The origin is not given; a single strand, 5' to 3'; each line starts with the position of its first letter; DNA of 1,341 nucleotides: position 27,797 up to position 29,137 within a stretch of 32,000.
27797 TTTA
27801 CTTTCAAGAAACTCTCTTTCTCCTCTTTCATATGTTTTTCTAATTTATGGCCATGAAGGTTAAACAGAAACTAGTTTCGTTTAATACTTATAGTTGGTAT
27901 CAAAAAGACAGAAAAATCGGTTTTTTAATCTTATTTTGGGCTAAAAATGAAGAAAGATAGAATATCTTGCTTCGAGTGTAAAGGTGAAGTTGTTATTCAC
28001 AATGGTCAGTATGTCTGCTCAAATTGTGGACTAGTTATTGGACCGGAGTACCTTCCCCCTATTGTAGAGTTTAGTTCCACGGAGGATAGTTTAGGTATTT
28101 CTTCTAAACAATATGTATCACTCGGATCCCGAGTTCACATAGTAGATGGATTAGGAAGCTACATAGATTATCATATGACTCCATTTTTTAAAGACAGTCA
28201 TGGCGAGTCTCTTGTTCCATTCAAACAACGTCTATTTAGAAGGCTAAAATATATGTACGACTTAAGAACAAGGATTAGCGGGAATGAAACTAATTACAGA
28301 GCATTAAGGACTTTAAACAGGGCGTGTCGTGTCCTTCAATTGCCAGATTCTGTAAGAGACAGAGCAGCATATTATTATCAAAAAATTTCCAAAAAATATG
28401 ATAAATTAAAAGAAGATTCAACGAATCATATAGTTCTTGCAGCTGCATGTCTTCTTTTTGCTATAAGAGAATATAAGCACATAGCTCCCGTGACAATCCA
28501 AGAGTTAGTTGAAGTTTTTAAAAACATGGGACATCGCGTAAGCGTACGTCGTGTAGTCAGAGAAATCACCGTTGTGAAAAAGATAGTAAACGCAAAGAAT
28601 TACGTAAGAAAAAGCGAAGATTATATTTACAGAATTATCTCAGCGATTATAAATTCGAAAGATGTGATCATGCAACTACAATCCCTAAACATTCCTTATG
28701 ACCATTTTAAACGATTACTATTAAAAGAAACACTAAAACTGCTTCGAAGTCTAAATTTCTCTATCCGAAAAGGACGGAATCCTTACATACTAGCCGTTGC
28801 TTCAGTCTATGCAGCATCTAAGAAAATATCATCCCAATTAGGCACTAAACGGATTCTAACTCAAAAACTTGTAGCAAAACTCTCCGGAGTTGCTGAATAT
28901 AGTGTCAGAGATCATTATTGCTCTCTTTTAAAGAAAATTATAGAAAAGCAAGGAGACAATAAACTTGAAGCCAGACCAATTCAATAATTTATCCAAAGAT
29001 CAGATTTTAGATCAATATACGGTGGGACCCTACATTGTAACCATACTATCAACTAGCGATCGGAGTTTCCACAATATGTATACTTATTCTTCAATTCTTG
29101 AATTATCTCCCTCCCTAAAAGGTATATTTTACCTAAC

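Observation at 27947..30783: TFB paralog + type IV filament ATPase + Flp-like prepilin: a three-gene operon with no platform protein or prepilin peptidase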

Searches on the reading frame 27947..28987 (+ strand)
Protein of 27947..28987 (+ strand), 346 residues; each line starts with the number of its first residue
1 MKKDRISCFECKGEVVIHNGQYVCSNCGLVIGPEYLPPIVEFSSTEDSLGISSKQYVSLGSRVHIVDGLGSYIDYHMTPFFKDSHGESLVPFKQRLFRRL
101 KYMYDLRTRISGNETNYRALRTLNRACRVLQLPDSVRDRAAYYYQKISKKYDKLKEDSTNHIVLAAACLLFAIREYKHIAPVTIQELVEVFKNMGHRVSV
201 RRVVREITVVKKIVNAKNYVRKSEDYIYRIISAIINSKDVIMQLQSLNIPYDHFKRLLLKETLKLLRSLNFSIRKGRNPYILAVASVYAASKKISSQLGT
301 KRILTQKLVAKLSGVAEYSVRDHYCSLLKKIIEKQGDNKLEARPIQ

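Call 4: search_protein_families(library=pfam, proteins=[window:27947-28987:+], max_evalue=1)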
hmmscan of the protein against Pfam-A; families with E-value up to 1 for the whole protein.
window:27947-28987:+ (346 aa): 6 families
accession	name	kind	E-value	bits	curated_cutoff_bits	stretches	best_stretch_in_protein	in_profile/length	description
PF00382.24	TFIIB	-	1.1e-07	32.3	23.6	2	118-190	7-77/92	Transcription factor TFIIB repeat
PF08271.17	Zn_Ribbon_TF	-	7.6e-05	22.6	29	1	8-42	3-40/43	TFIIB zinc-binding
PF06786.17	UPF0253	-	0.13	13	27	0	119-142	30-53/65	Uncharacterised protein family (UPF0253)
PF22165.2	SSO1393-like_WHD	-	0.16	12.7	26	0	191-230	10-48/59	SSO1393-like, winged-helix domain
PF08063.17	Zn_ribbon_PADR1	-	0.32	11.3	25.1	1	7-25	4-23/42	PADR1 domain, zinc ribbon fold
PF08792.16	A2L_zn_ribbon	-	0.73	10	22.9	0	6-30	4-30/33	A2L zinc ribbon domain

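Call 5: search_protein_families(library=ncbifam, proteins=[window:27947-28987:+], max_evalue=1)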
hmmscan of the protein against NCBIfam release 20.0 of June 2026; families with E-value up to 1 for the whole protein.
window:27947-28987:+ (346 aa): 2 families
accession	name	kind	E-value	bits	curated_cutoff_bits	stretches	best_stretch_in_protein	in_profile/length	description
NF001658.0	PRK00423.1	subfamily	1.7e-21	76.6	384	1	3-331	11-306/312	transcription initiation factor IIB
TIGR00354.1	polC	equivalog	0.0025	15.5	702.15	1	186-271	659-743/1096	DNA polymerase II large subunit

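Call 19: find_homologous_proteins(query=window:27947-28987:+)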
Query window:27947-28987:+ (346 aa): 188 proteins with E <= 0.001 among 3133 candidates; the best 120 are listed.
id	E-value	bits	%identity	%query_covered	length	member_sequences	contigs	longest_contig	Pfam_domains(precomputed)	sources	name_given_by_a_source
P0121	8.8e-201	684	89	100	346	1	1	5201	PF00382.25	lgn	-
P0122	2.7e-192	656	89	96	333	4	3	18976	PF00382.25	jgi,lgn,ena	-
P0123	1.1e-167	576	100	78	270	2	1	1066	PF00382.25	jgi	jgi:transcription initiation factor TFIIIB Brf1 subunit/transcription initiation factor TFIIB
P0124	2.1e-166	571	74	97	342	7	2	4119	PF00382.25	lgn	-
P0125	2.8e-166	571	74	97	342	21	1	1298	PF00382.25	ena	-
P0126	4.1e-165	567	75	97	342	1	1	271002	PF00382.25,PF08271.18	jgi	-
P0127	6.0e-100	353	48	96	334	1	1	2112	PF00382.25,PF08271.18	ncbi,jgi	ncbi:MAG: hypothetical protein ACQXXF_08295 [Thermoplasmatota archaeon]|jgi:transcription initiation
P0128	1.5e-97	345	50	95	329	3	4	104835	PF00382.25,PF08271.18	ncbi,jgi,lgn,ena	ncbi:MAG: TFIIB-type zinc ribbon-containing protein [Candidatus Baldrarchaeia archaeon]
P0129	1.9e-96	341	51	94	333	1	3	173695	PF00382.25,PF08271.18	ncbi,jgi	ncbi:MAG: hypothetical protein ACTSSJ_03155 [Candidatus Odinarchaeia archaeon]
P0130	2.5e-96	341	49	93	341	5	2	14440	PF08271.18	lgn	-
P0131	8.8e-96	339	48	95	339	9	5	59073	PF00382.25,PF08271.18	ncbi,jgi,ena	ncbi:MAG: hypothetical protein Q6352_013495 [Candidatus Freyrarchaeum guaymaensis]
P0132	1.6e-95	338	49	95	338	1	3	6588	PF00382.25,PF08271.18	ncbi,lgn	ncbi:MAG: hypothetical protein QW279_04150 [Candidatus Jordarchaeaceae archaeon]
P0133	1.7e-95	338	48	96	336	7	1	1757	PF00382.25,PF08271.18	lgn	-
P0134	5.6e-95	337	47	95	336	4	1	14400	PF00382.25,PF08271.18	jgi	jgi:transcription initiation factor TFIIIB Brf1 subunit/transcription initiation factor TFIIB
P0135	1.4e-94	335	46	95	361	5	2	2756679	PF08271.18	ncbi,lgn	ncbi:MAG: hypothetical protein WED05_03555 [Candidatus Atabeyarchaeum deiterrae]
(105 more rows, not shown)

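Call 21: find_related_loci(query=A1, collection=genome_contigs, flank=10000)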
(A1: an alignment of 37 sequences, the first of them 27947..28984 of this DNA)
Query A1 (346 aa) in genome_contigs; peptide patterns used: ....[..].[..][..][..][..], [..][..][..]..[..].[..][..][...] (x = any residue, [..] = any of these).
180 stretches matched a pattern; 156 encode a relative of the query (tblastn E <= 1e-3); the best 80 are kept; 80 distinct loci.
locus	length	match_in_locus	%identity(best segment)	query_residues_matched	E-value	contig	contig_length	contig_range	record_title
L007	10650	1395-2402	74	1-336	2e-164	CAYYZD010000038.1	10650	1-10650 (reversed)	MAG TPA_asm: uncultured archaeon isolate binchicken_co6_428 genome assembly, contig: NODE_7593_length_10650_cov_5.200094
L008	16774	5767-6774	77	1-337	2e-159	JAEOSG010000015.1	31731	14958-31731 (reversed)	MAG: Candidatus Baldrarchaeota archaeon isolate Yap30.bin4.67 contig_118, whole genome shotgun sequence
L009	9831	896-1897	75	1-334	2e-155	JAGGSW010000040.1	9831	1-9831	MAG: Candidatus Odinarchaeota archaeon isolate AUK032 PB_MANV_032_c_000000000419, whole genome shotgun sequence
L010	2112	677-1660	48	1-332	1e-111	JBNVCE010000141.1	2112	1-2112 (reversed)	MAG: Thermoplasmatota archaeon isolate A05DMB23 NODE_148_length_2112_cov_3.050073, whole genome shotgun sequence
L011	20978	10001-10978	46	2-330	1e-100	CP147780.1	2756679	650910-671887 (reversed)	MAG: Candidatus Atabeyarchaeum deiterrae isolate SRVP18_Atabeyarchaeia-2 chromosome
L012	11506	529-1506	49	4-332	2e-100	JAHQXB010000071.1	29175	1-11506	MAG: Candidatus Jordarchaeia archaeon isolate RPF2 contig_124_570_length_29175_read_count_96301, whole genome shotgun se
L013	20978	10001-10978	47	4-332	3e-99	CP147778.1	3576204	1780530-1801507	MAG: Candidatus Freyarchaeota archaeon SRVP19_Freyarchaeia-1 chromosome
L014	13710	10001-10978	47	4-332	8e-98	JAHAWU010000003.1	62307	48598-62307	MAG: Candidatus Jordarchaeia archaeon isolate QZM_A3 QZM_A3_scaffold_127_curated, whole genome shotgun sequence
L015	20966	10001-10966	48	8-330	5e-96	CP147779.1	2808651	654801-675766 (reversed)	MAG: Promethearchaeati archaeon SRVP18_Atabeyarchaeia-1 chromosome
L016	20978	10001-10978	47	4-332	3e-96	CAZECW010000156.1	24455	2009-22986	MAG TPA_asm: uncultured archaeon isolate SRP231805_co4_171 genome assembly, contig: k141_306883, whole genome shotgun se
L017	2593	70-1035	47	8-332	6e-97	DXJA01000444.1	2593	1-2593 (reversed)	MAG TPA_asm: Candidatus Jordarchaeum madagascariense isolate EB_bin_7 k141_282059, whole genome shotgun sequence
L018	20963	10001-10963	44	7-331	7e-88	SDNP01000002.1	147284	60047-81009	MAG: Candidatus Thorarchaeota archaeon isolate TEKIR_14 Tekir-sed17-31, whole genome shotgun sequence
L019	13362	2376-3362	45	4-334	1e-87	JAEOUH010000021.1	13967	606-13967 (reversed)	MAG: Candidatus Hermodarchaeota archaeon isolate FT1_005 k127_5774733, whole genome shotgun sequence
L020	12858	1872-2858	44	4-334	1e-87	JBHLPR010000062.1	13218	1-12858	MAG: Promethearchaeota archaeon isolate H2S.129 H2S.129@3772, whole genome shotgun sequence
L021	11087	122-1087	44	6-329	2e-87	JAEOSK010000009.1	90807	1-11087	MAG: Candidatus Hermodarchaeum yapensis isolate Yap4.bin9.105 contig-145_102, whole genome shotgun sequence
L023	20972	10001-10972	42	6-333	9e-87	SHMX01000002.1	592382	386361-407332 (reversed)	MAG: Candidatus Thorarchaeota archaeon isolate BC 1189500002, whole genome shotgun sequence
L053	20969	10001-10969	41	7-332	2e-83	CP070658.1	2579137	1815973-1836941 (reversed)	MAG: Candidatus Thorarchaeota archaeon isolate bin8 chromosome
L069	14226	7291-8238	45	10-324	2e-82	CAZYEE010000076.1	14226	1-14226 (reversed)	MAG TPA_asm: uncultured archaeon isolate binchicken_co19_528 genome assembly, contig: NODE_7086_length_14226_cov_5.12730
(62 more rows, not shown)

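Call 32: search_protein_families(library=pfam, proteins=[L023:9411-9788:+, L023:13300-15252:-, L023:15501-19205:+, L019:6204-6989:+, L019:6986-7654:+, L019:3620-4015:-], max_evalue=0.1)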
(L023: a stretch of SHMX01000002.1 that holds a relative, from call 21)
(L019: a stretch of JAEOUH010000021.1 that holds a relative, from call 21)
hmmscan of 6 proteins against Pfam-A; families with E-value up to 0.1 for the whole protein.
L023:9411-9788:+ (125 aa): 2 families
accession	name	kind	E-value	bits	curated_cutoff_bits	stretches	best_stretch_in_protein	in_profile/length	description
PF16992.11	RNA_pol_RpbG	-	5.3e-05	23.7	27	1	13-97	7-89/119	DNA-directed RNA polymerase, subunit G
PF11994.14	DUF3489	-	0.094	13.2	29.5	0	20-40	5-25/68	Protein of unknown function (DUF3489)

L023:13300-15252:- (650 aa): 3 families
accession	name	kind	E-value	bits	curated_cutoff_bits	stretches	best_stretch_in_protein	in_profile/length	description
PF02369.22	Big_1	-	0.024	15.2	34.9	0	50-116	28-91/93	Bacterial Ig-like domain (group 1)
PF21437.2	CbiG-like_linker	-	0.059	14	27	0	135-164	13-42/78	CbiG-like, linker domain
PF01835.25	MG2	-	0.071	13.9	32.8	0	33-112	11-91/96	MG2 domain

L023:15501-19205:+ (1234 aa): 19 families
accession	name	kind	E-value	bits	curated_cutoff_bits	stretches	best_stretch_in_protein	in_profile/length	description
PF01935.23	DUF87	-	1.2e-16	61.9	23.2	1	419-603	2-176/220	Helicase HerA, central domain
PF13401.12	AAA_22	-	0.00038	21.2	27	1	442-550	6-81/130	AAA domain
PF10412.15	TrwB_AAD_bind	-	0.0015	17.9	20.5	1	430-488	4-61/387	Type IV secretion-system coupling protein DNA-binding domain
PF01580.24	FtsK_SpoIIIE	-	0.0027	17.6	24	1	442-465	40-63/221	FtsK/SpoIIIE family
PF03193.22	RsgA_GTPase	-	0.0034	17.6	30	0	442-470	106-135/174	RsgA GTPase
PF13191.12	AAA_16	-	0.0045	17.9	32.6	1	443-519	26-103/167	AAA ATPase domain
PF05872.18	HerA_C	-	0.0047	16.1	22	1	431-480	11-59/502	Helicase HerA-like C-terminal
PF00910.28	RNA_helicase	-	0.0077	17.1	21.5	0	446-476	3-35/105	RNA helicase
PF04665.18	Pox_A32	-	0.019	14.9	22.8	0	443-485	15-57/242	Poxvirus A32 protein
PF00004.35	AAA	-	0.023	15.6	21.2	0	446-482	3-33/131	ATPase family associated with various cellular activities (AAA)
PF03205.20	MobB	-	0.026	14.8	26.6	1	444-466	2-24/133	Molybdopterin guanine dinucleotide synthesis protein B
PF05729.18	NACHT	-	0.035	14.4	26.7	0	444-465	3-24/167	NACHT domain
PF04851.21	ResIII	-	0.037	14.4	22.5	0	441-533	23-113/164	Type III restriction enzyme, res subunit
PF13173.12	AAA_14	-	0.038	14.4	27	0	443-470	4-31/129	AAA domain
PF02367.23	TsaE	-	0.04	14.3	26.6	1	443-471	23-51/128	Threonylcarbamoyl adenosine biosynthesis protein TsaE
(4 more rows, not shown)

L019:6204-6989:+ (261 aa): 3 families
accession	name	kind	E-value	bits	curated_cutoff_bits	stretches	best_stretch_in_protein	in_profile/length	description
PF00482.28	T2SSF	-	9.7e-06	26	25.2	1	101-220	4-123/125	Type II secretion system (T2SS), protein F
PF04899.17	MbeD_MobD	-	0.00044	20.8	21.6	1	176-202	2-28/70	MbeD/MobD like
PF20990.2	DUF2207_C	-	0.076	13.1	33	0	34-87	142-195/247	Predicted membrane protein (DUF2207) C-terminal domain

L019:6986-7654:+ (222 aa): 3 families
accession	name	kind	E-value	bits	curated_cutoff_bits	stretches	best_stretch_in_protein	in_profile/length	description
PF00482.28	T2SSF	-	0.013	15.9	25.2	1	17-144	1-123/125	Type II secretion system (T2SS), protein F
PF14074.11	DUF4257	-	0.054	14.2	27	0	115-152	17-55/81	Protein of unknown function (DUF4257)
PF01988.24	VIT1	-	0.06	13.6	28.1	1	135-213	138-212/214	VIT family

L019:3620-4015:- (131 aa): 0 families

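Call 34: search_solved_structures(query=A1, max_evalue=0.01, show_alignments=2)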
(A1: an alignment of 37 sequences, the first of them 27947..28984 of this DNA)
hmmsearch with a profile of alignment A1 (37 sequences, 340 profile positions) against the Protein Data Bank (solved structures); distinct sequences matched with E-value up to 0.01: 15.
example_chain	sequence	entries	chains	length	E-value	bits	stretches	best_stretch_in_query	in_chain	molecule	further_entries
29vf_M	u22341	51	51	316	5.7e-14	55.1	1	107-328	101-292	Transcription initiation factor IIB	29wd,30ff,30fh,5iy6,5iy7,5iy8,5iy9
5wh1_A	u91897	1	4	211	2.1e-10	43.4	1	118-246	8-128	Transcription initiation factor IIB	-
1ais_B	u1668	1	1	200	2.2e-10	43.3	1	122-256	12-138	PROTEIN (TRANSCRIPTION INITIATION FACTOR IIB)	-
1d3u_B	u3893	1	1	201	2.2e-10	43.3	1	122-329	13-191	TRANSCRIPTION INITIATION FACTOR IIB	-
1tfb_A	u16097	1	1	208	2.5e-10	43.1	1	120-246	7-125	TFIIB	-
1c9b_A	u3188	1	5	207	2.6e-10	43.1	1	120-246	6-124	GENERAL TRANSCRIPTION FACTOR IIB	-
2phg_A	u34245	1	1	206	2.9e-10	42.9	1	120-328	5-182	Transcription initiation factor IIB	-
1vol_A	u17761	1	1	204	1.8e-08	37.1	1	121-246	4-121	PROTEIN (TRANSCRIPTION FACTOR IIB (TFIIB))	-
3k7a_M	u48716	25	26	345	0.00017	24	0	9-48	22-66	Transcription initiation factor IIB | TRANSCRIPTION INITIATION FACTOR IIB, SUA7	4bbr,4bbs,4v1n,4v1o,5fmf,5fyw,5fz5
7o4i_M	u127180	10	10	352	0.0002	23.7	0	9-48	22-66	Transcription initiation factor IIB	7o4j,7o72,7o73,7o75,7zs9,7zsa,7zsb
1pft_A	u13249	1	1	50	0.00039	22.8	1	6-40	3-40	TFIIB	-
8ity_V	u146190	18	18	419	0.00046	22.6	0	117-188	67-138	Transcription factor IIIB 50 kDa subunit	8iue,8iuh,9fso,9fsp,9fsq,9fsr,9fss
3vd6_C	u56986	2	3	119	0.0022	20.3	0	6-53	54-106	Erythroid transcription factor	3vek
4hc7_A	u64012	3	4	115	0.0055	19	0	7-54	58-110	Trans-acting T-cell-specific transcription factor GATA-3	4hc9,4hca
6eu0_Z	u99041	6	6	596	0.0071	18.6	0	117-179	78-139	Transcription factor IIIB 70 kDa subunit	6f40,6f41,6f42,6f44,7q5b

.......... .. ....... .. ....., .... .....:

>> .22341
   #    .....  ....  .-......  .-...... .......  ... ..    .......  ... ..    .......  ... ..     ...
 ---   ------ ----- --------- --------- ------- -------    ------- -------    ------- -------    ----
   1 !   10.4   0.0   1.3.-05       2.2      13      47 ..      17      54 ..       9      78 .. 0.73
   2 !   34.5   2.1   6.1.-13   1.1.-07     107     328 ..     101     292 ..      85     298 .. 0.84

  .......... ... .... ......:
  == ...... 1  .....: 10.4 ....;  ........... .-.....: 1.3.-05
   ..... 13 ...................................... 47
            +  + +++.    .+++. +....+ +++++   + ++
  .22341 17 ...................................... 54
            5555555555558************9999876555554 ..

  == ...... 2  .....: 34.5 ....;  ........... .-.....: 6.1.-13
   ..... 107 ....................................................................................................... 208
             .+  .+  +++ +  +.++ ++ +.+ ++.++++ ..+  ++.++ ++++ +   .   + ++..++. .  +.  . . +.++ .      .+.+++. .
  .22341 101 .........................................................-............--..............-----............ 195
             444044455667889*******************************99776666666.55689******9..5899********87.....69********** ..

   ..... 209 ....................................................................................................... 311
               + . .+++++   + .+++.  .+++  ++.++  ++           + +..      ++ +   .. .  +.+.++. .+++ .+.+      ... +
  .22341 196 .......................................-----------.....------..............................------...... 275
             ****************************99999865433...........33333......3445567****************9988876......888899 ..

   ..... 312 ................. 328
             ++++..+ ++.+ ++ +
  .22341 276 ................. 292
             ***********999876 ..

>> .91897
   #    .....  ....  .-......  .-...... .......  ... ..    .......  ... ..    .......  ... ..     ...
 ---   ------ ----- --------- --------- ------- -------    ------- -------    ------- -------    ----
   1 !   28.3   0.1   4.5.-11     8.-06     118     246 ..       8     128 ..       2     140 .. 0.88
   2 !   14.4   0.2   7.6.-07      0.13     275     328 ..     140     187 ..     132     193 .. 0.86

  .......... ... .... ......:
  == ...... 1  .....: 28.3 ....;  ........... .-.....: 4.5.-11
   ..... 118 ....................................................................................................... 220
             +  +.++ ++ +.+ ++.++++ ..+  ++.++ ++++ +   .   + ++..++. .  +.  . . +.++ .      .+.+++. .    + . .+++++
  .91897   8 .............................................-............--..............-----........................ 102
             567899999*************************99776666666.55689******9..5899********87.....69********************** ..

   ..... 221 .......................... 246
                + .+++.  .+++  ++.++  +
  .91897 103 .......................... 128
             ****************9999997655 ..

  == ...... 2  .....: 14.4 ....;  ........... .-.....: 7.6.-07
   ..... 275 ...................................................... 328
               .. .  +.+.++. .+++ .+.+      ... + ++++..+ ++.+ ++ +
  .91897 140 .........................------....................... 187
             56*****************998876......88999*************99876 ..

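Call 48: find_homologous_proteins(query=A2, max_evalue=0.001)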
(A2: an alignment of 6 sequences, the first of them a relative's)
Query A2 (6 sequences) (261 aa, profile of the alignment): 58 proteins with E <= 0.001 among 8000 candidates.
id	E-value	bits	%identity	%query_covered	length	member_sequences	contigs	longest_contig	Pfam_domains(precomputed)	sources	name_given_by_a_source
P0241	8.0e-125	434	59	100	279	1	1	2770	-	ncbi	-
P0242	1.9e-124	433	58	100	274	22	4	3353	-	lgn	-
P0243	5.1e-123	428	32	67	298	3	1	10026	-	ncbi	ncbi:MAG: hypothetical protein Q6366_011175 [Candidatus Freyarchaeota archaeon]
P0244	1.3e-122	427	59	100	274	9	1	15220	-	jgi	-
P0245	5.9e-120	418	57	100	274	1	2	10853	-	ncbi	ncbi:MAG: hypothetical protein ACFFAL_07160 [Promethearchaeota archaeon]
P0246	3.3e-119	416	31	70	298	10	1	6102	-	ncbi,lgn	-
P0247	4.6e-119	415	57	100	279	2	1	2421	-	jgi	-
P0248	2.0e-114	400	29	74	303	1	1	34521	PF00482.29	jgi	jgi:flagellar protein FlaJ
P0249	7.2e-113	395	27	98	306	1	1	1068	PF00482.29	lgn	-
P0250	1.3e-112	394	97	100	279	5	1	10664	PF00482.29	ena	-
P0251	2.9e-112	393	28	92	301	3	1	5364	-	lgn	-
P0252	1.9e-111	390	27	92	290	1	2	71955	PF00482.29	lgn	-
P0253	2.2e-111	390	28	82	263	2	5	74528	-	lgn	-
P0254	1.1e-110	388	25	89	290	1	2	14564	PF00482.29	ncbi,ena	-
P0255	8.5e-110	385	30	75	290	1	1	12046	-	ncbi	-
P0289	4.7e-81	290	71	82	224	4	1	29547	PF00482.29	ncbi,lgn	ncbi:MAG: type II secretion system F family protein [Candidatus Thorarchaeota archaeon]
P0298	1.7e-63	233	66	62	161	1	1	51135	PF00482.29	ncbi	ncbi:MAG: type II secretion system F family protein, partial [Candidatus Thorarchaeota archaeon]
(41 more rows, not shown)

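Call 53: search_protein_families(library=pfam, proteins=[L053:11045-11500:+, L011:11031-11800:+, L019:4118-4800:+, L019:3366-3608:-], max_evalue=0.1)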
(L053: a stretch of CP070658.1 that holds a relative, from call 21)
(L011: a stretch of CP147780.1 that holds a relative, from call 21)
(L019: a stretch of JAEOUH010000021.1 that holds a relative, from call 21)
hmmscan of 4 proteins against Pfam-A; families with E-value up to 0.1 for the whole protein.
L053:11045-11500:+ (152 aa): 0 families

L011:11031-11800:+ (256 aa): 0 families

L019:4118-4800:+ (227 aa): 1 family
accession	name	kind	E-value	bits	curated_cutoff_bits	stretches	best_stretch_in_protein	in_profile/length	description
PF19097.5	Snu56_snRNP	-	0.026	13.7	25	1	159-218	201-259/438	Snu56-like U1 small nuclear ribonucleoprotein component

L019:3366-3608:- (80 aa): 0 families
